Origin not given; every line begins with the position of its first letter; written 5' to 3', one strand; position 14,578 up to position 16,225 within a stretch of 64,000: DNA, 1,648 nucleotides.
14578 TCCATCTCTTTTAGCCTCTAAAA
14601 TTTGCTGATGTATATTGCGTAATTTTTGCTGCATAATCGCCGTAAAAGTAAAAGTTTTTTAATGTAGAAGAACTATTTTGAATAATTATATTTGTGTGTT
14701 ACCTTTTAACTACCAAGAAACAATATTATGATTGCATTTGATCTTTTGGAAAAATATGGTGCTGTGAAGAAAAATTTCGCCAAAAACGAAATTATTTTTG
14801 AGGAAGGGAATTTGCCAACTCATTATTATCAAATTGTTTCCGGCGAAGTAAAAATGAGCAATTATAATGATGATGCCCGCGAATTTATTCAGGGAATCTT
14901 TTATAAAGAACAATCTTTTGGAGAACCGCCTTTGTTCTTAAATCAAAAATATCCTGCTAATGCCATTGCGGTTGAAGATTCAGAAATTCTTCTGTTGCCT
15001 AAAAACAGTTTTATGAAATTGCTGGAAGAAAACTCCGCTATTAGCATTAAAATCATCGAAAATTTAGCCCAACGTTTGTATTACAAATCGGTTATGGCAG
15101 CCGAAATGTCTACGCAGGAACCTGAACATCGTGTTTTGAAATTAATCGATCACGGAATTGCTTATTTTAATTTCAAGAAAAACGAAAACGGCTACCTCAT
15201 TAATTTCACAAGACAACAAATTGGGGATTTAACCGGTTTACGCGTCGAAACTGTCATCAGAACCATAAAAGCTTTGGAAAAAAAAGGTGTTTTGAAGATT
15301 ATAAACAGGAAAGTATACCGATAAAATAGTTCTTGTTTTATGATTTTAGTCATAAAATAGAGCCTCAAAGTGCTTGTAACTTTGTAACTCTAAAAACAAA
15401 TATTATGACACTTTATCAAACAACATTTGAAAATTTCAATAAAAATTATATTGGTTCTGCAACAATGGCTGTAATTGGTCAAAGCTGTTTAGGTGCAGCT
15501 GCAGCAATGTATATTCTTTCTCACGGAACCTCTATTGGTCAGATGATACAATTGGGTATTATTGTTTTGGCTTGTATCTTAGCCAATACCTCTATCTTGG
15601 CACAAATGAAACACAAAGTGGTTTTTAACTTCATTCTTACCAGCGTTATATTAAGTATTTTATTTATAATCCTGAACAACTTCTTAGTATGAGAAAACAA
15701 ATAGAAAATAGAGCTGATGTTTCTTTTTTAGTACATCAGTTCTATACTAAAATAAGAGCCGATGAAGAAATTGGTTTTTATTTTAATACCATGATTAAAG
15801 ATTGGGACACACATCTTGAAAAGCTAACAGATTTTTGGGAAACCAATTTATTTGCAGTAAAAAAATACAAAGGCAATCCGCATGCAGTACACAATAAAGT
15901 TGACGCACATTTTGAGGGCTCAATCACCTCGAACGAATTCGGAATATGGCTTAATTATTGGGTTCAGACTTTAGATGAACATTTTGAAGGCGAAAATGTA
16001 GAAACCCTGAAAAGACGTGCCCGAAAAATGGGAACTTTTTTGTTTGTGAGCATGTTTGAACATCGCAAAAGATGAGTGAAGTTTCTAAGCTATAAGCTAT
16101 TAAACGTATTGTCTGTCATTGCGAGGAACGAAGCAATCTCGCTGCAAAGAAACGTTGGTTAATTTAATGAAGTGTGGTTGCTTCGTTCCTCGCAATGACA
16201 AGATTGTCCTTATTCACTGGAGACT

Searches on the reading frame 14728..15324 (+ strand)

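Call 76: search_protein_families(library=pfam, proteins=[window:14728-15324:+], max_evalue=0.1)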
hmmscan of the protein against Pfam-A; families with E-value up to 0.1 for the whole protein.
window:14728-15324:+ (198 aa): 6 families
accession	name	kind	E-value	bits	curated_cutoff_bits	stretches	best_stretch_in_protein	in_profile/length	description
PF00027.35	cNMP_binding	-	3.9e-21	75.3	27.5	1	15-102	2-89/89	Cyclic nucleotide-binding domain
PF13545.12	HTH_Crp_2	-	9e-08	32.4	27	1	157-194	19-57/70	Crp-like helix-turn-helix domain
PF00325.26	Crp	-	7.4e-06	26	21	1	160-189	3-32/32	Bacterial regulatory proteins, crp family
PF05732.17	RepL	-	0.00023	21.1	20.3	1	152-197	69-113/164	Firmicute plasmid replication protein (RepL)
PF01726.22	LexA_DNA_bind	-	0.034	14.4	23.7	1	161-195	27-62/65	LexA DNA binding domain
PF13412.12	HTH_24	-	0.059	13.4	21.9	0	161-190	19-48/48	Winged helix-turn-helix DNA-binding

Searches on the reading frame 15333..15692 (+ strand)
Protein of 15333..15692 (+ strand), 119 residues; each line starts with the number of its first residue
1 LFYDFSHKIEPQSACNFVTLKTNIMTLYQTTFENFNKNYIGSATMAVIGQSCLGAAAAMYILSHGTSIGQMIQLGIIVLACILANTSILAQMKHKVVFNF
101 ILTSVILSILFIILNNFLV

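Call 76: search_protein_families(library=pfam, proteins=[window:15333-15692:+], max_evalue=0.1)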
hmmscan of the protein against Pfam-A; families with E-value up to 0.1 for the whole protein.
window:15333-15692:+ (119 aa): 1 family
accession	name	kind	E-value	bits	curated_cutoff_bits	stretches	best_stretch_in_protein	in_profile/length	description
PF09925.14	DUF2157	-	0.054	13.6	32.4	1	40-111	34-104/146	Predicted membrane protein (DUF2157)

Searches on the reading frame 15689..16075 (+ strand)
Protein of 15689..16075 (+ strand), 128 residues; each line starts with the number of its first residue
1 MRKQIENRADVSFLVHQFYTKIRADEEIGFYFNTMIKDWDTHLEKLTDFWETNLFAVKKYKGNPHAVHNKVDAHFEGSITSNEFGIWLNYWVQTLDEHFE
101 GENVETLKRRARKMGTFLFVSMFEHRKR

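Call 76: search_protein_families(library=pfam, proteins=[window:15689-16075:+], max_evalue=0.1)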
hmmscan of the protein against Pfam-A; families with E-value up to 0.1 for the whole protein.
window:15689-16075:+ (128 aa): 1 family
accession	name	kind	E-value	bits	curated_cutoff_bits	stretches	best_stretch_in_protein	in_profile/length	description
PF01152.27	Bac_globin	-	0.00038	21.1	21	1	8-103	9-104/121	Bacterial-like globin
